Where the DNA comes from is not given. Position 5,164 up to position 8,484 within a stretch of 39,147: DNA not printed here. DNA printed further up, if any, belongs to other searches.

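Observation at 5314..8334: Double HdrA made of two complementary half-sets of HdrA domains, with the same unit present as split genes 17 kb away (visible gene fusion/fission)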

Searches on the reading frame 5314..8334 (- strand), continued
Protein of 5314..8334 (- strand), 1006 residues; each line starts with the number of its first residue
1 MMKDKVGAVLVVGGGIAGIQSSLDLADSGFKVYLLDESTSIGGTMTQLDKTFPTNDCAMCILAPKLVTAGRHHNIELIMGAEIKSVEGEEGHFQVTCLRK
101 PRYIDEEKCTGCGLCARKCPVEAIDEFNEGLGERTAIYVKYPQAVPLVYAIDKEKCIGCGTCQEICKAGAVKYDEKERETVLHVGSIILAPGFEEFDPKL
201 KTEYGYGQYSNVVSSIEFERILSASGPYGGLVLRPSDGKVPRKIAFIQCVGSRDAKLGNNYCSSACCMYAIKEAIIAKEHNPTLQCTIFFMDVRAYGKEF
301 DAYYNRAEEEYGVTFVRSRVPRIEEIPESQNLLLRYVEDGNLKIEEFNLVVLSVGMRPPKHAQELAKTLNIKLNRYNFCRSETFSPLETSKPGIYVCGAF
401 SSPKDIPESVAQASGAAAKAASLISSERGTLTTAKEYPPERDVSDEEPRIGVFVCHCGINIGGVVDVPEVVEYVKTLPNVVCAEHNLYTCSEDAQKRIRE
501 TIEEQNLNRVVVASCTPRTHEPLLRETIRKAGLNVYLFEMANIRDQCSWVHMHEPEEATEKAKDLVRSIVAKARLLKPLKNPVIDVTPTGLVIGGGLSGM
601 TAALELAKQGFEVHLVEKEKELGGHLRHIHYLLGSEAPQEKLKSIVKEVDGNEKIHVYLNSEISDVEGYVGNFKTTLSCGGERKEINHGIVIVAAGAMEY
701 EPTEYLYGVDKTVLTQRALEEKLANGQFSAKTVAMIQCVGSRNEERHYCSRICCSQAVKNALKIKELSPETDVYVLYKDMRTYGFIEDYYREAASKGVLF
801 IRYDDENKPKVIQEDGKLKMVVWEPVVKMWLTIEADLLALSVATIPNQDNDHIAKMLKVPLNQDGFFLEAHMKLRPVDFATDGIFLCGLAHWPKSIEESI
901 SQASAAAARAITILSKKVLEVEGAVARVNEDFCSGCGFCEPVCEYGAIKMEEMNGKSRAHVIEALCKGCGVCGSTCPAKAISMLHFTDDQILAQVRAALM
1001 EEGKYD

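Call 12: find_related_loci(query=window:5314-8334:-, collection=genome_contigs, flank=10000)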
Query window:5314-8334:- (1006 aa) in genome_contigs; peptide patterns used: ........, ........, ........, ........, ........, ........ (x = any residue, [..] = any of these).
600 stretches matched a pattern (row limit reached: there are more); 587 encode a relative of the query (tblastn E <= 1e-3); the best 80 are kept; 80 distinct loci.
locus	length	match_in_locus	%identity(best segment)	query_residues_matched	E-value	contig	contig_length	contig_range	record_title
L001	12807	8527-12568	84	1-1006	0e+0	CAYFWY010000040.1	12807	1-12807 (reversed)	MAG TPA_asm: uncultured Candidatus Bathyarchaeia archaeon isolate ERP108616_co2_35 genome assembly, contig: NODE_8520_le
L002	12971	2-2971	81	10-1006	0e+0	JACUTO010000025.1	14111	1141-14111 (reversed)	MAG: Candidatus Bathyarchaeota archaeon isolate Kmv02 NODE_2149_length_14111_cov_24.162706, whole genome shotgun sequenc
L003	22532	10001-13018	85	1-1006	0e+0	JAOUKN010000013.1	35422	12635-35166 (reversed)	MAG: Candidatus Bathyarchaeota archaeon isolate 8_1_Jan_SF_Bin48 8_1_Jan_SF_Bin48_scaffold_450_c1, whole genome shotgun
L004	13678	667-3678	72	1-1001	0e+0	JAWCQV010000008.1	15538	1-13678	MAG: Candidatus Bathyarchaeia archaeon isolate JZ-2_201907_bins_210 JZ-2_201907_bins_210_scaffold_8, whole genome shotgu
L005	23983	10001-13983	72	1-999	0e+0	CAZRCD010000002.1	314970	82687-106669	MAG TPA_asm: uncultured Candidatus Bathyarchaeia archaeon isolate binchicken_co262_240 genome assembly, contig: NODE_8_l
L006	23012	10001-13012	71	1-1001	0e+0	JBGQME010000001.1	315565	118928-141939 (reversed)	MAG: Candidatus Bathyarchaeia archaeon isolate OBJ2_061818_150_25 k141_758685_length_315565_cov_26.0000, whole genome sh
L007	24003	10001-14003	70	19-1004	0e+0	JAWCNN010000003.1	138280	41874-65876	MAG: Candidatus Bathyarchaeia archaeon isolate JZ-2_201709_bins_178 JZ-2_201709_bins_178_scaffold_3, whole genome shotgu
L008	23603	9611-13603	70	19-1001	0e+0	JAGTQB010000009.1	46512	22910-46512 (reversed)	MAG: Candidatus Bathyarchaeota archaeon isolate JZ_bin_23 JZ_bin_23_NODE_9, whole genome shotgun sequence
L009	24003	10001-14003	69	2-999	0e+0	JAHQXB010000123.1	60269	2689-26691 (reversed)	MAG: Candidatus Jordarchaeia archaeon isolate RPF2 contig_124_100_length_60269_read_count_170507, whole genome shotgun s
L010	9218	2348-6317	67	2-995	0e+0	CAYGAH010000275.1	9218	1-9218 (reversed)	MAG TPA_asm: uncultured Candidatus Bathyarchaeia archaeon isolate ERP108616_co1_399 genome assembly, contig: k119_111337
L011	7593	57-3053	67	2-1001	0e+0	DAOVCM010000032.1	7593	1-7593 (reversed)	MAG TPA_asm: Candidatus Bathyarchaeota archaeon isolate CSMAG_1031 CSMAG_1031_k141_1154059_length_7593_cov_9.4612, whole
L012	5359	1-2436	80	10-1006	0e+0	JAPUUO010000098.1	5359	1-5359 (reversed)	MAG: Candidatus Bathyarchaeota archaeon isolate 390cm_MaxBin_5k.016 NODE_17036_length_5359_cov_91.120475, whole genome s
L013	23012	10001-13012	65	1-1001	0e+0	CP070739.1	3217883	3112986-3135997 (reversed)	MAG: Methanomassiliicoccales archaeon isolate bin396 chromosome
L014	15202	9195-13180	63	4-999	0e+0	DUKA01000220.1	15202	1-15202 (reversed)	MAG TPA_asm: Candidatus Bathyarchaeota archaeon isolate UBA8941 contig_47206, whole genome shotgun sequence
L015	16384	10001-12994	63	2-1001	0e+0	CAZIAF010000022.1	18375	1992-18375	MAG TPA_asm: uncultured Candidatus Bathyarchaeia archaeon isolate ERP119294_co4_423 genome assembly, contig: NODE_2776_l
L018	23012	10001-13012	61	2-1005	0e+0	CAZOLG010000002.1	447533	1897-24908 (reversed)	MAG TPA_asm: uncultured Methanomassiliicoccales archaeon isolate SRP141376_co1_297 genome assembly, contig: NODE_6_lengt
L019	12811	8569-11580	60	2-1004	0e+0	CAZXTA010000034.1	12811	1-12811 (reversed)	MAG TPA_asm: uncultured Methanomassiliicoccus sp. isolate SRP178699_co1_481 genome assembly, contig: NODE_6531_length_12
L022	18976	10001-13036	57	4-1004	0e+0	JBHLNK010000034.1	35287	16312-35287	MAG: Promethearchaeota archaeon isolate DZ2S.252 DZ2S.252@3274, whole genome shotgun sequence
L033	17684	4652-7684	55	4-1006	0e+0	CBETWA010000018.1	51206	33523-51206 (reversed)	MAG TPA_asm: uncultured bacterium isolate SRR13515398_concoct_14 genome assembly, contig: ERZ25510404.61, whole genome s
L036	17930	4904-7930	55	4-1004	0e+0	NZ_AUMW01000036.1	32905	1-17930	Desulfotruncus alcoholivorax DSM 16058 H569DRAFT_scaffold00034.34_C, whole genome shotgun sequence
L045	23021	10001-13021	52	1-995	0e+0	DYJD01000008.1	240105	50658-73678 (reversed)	MAG TPA_asm: Desulfosudis oleivorans isolate FI88_2_51_70 Afr_mines_FI88_35_length_240105_cov_30_549577, whole genome sh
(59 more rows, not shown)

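Call 29: search_protein_families(library=pfam, proteins=[L036:505-1875:+, L036:1884-2714:+, L036:2758-3705:+, L036:3729-4523:+, L036:8354-9319:+, L036:9321-10349:+, L036:10346-11188:+, L036:11239-12501:+, L045:13544-14491:+, L045:14513-15589:+], max_evalue=0.000001)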
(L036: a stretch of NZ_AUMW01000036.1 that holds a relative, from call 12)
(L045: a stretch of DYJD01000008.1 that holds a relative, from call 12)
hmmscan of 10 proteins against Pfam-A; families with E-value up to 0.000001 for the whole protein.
L036:505-1875:+ (456 aa): 2 families
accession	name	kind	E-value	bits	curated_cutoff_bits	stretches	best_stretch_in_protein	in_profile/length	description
PF03599.22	CdhD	-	1.2e-101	340.7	24.8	1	80-449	2-386/387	CO dehydrogenase/acetyl-CoA synthase delta subunit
PF04060.18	FeS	-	7e-15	54.9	23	1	28-60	1-33/33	Putative Fe-S cluster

L036:1884-2714:+ (276 aa): 2 families
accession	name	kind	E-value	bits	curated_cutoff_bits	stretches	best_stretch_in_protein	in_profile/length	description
PF01656.29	CbiA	-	5.2e-16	59.2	25.4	1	30-247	3-119/125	CobQ/CobB/MinD/ParA nucleotide binding domain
PF13614.12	AAA_31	-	8.8e-10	39.2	27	1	33-191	9-158/177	AAA domain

L036:2758-3705:+ (315 aa): 1 family
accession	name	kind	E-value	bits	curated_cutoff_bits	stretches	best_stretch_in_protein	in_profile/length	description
PF03599.22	CdhD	-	1.4e-43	149.6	24.8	1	18-258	3-224/387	CO dehydrogenase/acetyl-CoA synthase delta subunit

L036:3729-4523:+ (264 aa): 1 family
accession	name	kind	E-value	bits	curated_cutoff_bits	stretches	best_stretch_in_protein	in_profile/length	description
PF00809.28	Pterin_bind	-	1e-17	65.1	25.5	1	22-229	18-242/244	Pterin binding enzyme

L036:8354-9319:+ (321 aa): 2 families
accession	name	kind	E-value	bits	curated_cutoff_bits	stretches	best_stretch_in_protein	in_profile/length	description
PF13187.11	Fer4_9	-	1.5e-07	31.8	27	0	223-274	5-50/52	4Fe-4S dicluster domain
PF13183.11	Fer4_8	-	5.3e-07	30.5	27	1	205-275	2-68/68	4Fe-4S dicluster domain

L036:9321-10349:+ (342 aa): 2 families
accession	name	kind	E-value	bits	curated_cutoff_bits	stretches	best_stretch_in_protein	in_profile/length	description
PF17179.9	Fer4_22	-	1e-31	110.1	27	1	231-324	1-95/95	4Fe-4S dicluster domain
PF12797.12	Fer4_2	-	2e-07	31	24.5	0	230-244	8-22/22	4Fe-4S binding domain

L036:10346-11188:+ (280 aa): 2 families
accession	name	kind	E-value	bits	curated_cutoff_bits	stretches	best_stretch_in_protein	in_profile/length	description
PF00175.26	NAD_binding_1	-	6.1e-15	56.3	22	1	119-222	2-107/109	Oxidoreductase NAD-binding domain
PF10418.14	DHODB_Fe-S_bind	-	1.6e-11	44.2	23.9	1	241-273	1-40/41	Iron-sulfur cluster binding domain of dihydroorotate dehydrogenase B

L036:11239-12501:+ (420 aa): 5 families
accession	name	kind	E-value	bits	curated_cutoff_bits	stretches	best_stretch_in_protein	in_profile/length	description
PF02754.22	CCG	-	4.8e-16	59.1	20.6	1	298-386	1-84/85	Cysteine-rich domain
PF13534.11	Fer4_17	-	7e-11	43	22.2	1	39-100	1-61/61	4Fe-4S dicluster domain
PF13183.11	Fer4_8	-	1.6e-10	41.8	27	1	38-99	3-68/68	4Fe-4S dicluster domain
PF13237.11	Fer4_10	-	1.5e-07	31.7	25.5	0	84-104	8-22/53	4Fe-4S dicluster domain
PF13187.11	Fer4_9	-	6.6e-07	29.7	27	0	39-98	1-50/52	4Fe-4S dicluster domain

L045:13544-14491:+ (315 aa): 1 family
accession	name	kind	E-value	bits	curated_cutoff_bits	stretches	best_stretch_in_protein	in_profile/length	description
PF13183.11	Fer4_8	-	1e-06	29.6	27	1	203-271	3-68/68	4Fe-4S dicluster domain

L045:14513-15589:+ (358 aa): 3 families
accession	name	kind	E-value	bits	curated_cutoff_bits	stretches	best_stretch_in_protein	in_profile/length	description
PF17179.9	Fer4_22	-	6.7e-33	113.9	27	1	242-335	2-95/95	4Fe-4S dicluster domain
PF13183.11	Fer4_8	-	7.3e-08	33.3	27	0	241-335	4-68/68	4Fe-4S dicluster domain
PF00037.32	Fer4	-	5e-07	29.7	21.1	0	320-334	7-21/24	4Fe-4S binding domain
